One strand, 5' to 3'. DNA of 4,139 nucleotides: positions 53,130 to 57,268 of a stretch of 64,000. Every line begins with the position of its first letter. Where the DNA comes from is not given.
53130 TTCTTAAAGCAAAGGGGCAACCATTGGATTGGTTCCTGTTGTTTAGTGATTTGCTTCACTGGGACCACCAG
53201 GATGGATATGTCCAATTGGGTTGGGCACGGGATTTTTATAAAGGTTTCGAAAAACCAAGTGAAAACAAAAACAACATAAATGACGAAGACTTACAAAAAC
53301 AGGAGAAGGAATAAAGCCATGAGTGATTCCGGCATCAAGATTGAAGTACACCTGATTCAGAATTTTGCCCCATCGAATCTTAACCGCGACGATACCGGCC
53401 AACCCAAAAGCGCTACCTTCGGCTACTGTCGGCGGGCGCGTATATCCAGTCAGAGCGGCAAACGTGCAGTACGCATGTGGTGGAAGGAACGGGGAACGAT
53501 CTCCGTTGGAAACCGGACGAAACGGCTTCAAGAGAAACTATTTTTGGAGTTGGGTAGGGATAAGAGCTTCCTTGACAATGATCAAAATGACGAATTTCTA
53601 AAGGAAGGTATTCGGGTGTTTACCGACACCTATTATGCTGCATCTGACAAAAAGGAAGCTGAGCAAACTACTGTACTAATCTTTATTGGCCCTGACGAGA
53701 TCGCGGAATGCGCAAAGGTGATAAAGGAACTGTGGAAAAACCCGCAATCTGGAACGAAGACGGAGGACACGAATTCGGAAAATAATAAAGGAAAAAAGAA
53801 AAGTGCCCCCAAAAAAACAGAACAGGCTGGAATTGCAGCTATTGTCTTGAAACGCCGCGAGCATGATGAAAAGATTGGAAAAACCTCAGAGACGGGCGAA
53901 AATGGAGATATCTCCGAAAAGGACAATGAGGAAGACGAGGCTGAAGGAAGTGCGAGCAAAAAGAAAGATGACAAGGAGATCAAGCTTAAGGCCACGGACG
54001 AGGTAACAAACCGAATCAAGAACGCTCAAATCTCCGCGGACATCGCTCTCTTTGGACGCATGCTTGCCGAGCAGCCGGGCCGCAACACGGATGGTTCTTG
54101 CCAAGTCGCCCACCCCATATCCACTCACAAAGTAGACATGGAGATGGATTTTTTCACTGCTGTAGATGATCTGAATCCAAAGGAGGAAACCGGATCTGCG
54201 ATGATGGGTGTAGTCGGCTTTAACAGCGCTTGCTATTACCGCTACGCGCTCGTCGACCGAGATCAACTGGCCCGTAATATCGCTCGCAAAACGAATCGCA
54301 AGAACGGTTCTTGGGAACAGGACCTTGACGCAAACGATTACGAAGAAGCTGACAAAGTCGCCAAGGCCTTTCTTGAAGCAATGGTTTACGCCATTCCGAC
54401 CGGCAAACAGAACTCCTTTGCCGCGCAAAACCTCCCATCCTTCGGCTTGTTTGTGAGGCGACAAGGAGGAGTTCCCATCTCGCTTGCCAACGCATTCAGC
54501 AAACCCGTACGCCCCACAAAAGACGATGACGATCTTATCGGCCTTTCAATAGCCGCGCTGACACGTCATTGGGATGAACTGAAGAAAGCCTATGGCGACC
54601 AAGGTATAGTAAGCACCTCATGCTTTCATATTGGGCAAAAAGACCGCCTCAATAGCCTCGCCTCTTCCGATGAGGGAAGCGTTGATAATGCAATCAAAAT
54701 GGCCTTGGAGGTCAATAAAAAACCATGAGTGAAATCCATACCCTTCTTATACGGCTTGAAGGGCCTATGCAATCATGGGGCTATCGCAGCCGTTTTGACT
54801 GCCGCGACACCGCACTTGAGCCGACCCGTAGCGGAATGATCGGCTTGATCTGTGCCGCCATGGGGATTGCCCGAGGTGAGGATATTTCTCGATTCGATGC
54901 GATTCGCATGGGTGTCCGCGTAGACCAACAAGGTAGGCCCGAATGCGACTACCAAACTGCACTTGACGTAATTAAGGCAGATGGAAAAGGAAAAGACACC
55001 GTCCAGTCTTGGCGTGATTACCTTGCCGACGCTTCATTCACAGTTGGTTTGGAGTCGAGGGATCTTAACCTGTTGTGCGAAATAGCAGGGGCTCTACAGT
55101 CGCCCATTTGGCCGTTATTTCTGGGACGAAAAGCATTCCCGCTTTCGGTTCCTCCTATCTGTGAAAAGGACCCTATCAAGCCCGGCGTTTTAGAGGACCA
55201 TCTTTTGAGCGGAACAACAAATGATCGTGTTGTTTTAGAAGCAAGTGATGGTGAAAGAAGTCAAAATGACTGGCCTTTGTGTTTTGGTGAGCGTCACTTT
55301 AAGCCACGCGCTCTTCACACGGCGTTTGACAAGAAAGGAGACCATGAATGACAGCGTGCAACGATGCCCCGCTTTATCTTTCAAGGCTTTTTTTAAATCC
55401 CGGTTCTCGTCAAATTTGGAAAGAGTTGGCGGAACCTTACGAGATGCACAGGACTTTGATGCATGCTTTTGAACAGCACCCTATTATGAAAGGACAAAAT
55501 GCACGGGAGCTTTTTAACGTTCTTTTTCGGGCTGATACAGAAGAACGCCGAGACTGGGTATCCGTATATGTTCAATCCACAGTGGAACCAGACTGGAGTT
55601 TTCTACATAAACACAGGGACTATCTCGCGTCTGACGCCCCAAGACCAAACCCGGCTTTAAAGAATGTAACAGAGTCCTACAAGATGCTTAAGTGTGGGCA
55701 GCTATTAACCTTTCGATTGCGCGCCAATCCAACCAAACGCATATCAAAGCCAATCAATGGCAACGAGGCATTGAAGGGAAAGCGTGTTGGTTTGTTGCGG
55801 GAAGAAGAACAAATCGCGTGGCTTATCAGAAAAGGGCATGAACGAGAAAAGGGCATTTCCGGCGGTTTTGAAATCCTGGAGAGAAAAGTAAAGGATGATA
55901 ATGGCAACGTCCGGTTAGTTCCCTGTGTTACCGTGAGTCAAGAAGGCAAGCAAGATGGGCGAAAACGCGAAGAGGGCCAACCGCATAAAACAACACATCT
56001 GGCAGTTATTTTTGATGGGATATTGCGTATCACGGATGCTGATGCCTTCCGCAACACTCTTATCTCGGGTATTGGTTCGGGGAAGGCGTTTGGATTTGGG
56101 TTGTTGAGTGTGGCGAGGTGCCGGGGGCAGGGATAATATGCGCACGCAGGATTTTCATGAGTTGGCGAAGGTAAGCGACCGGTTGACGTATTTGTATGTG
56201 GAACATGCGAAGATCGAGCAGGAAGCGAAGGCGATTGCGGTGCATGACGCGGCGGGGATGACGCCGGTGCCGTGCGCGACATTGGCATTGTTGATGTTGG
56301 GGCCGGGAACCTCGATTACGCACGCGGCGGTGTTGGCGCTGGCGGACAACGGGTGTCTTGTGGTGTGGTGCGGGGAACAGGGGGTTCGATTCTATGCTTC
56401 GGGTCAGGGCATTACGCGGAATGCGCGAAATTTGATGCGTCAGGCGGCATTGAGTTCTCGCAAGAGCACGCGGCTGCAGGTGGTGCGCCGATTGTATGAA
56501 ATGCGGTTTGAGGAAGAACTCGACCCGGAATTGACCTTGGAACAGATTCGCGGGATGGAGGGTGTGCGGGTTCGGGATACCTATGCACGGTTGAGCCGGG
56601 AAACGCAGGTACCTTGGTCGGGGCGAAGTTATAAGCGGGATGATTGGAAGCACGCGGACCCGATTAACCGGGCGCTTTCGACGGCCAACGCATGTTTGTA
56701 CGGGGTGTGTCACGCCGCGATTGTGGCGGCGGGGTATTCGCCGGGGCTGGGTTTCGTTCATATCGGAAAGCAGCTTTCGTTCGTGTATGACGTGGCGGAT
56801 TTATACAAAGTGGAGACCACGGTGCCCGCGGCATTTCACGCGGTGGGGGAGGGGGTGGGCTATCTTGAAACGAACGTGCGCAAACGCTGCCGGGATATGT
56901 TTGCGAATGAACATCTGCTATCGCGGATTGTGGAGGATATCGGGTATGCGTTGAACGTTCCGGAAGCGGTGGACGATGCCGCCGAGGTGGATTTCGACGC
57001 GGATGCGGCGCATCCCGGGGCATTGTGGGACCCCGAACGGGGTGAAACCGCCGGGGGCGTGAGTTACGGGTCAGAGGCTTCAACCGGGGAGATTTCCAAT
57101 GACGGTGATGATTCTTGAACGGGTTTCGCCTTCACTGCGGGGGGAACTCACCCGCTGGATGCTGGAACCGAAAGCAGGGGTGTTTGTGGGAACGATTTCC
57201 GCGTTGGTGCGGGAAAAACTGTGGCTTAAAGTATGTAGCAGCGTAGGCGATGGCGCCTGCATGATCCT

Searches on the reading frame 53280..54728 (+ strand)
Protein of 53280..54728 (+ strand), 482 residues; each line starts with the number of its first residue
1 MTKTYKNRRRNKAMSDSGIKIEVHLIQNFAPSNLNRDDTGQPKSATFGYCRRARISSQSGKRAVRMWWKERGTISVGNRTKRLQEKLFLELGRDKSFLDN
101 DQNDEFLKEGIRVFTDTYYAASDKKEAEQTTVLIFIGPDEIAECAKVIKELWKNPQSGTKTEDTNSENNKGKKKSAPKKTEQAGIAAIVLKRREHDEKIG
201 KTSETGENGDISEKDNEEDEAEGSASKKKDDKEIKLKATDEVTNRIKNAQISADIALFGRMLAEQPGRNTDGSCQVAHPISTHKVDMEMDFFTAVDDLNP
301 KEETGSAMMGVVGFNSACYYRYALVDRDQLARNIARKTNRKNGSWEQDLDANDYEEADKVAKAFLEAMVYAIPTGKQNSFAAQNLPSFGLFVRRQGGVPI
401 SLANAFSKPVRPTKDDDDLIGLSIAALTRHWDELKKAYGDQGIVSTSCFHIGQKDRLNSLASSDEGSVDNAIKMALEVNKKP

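Call 33: search_protein_families(library=pfam, proteins=[window:53280-54728:+], max_evalue=0.0001)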
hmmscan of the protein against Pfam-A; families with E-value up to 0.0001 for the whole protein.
window:53280-54728:+ (482 aa): 1 family
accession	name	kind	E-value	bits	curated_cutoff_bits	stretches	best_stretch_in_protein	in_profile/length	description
PF09344.15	Cas_CT1975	-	1.9e-102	343.8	26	1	21-453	1-337/361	CT1975-like protein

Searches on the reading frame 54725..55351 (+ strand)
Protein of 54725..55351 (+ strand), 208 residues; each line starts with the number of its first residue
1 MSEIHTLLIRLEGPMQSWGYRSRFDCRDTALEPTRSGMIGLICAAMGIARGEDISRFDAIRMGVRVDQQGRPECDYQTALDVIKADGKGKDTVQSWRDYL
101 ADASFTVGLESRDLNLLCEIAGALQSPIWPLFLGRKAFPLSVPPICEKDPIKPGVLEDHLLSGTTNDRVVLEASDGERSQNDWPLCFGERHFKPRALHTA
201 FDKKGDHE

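Call 33: search_protein_families(library=pfam, proteins=[window:54725-55351:+], max_evalue=0.0001)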
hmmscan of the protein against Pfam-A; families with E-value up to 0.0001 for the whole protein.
window:54725-55351:+ (208 aa): 1 family
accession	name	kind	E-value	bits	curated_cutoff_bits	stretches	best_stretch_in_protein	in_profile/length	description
PF09704.15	Cas_Cas5d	-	2.9e-40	139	23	1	6-195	1-214/217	CRISPR-associated protein (Cas_Cas5)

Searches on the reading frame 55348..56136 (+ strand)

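Call 33: search_protein_families(library=pfam, proteins=[window:55348-56136:+], max_evalue=0.0001)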
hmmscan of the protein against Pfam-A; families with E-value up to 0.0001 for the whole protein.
window:55348-56136:+ (262 aa): 1 family
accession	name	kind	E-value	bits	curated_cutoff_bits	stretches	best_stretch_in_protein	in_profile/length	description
PF08798.16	CRISPR_assoc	-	9.3e-53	180.1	25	1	9-257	1-223/223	CRISPR associated protein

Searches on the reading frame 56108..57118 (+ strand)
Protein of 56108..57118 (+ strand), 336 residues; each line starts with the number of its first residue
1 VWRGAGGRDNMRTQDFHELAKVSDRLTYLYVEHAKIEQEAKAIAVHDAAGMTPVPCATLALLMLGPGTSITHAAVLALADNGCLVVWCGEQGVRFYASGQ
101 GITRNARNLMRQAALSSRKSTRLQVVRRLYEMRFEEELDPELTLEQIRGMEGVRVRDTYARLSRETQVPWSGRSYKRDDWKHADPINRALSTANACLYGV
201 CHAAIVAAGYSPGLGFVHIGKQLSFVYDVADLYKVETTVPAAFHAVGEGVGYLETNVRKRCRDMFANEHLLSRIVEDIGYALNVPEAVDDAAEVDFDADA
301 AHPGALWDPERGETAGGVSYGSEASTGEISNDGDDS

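Call 33: search_protein_families(library=pfam, proteins=[window:56108-57118:+], max_evalue=0.0001)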
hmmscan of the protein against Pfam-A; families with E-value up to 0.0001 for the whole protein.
window:56108-57118:+ (336 aa): 1 family
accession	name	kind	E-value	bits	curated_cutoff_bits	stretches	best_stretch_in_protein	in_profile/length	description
PF01867.21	Cas_Cas1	-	4.3e-16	59.3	22.3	2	136-235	140-239/283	CRISPR associated protein Cas1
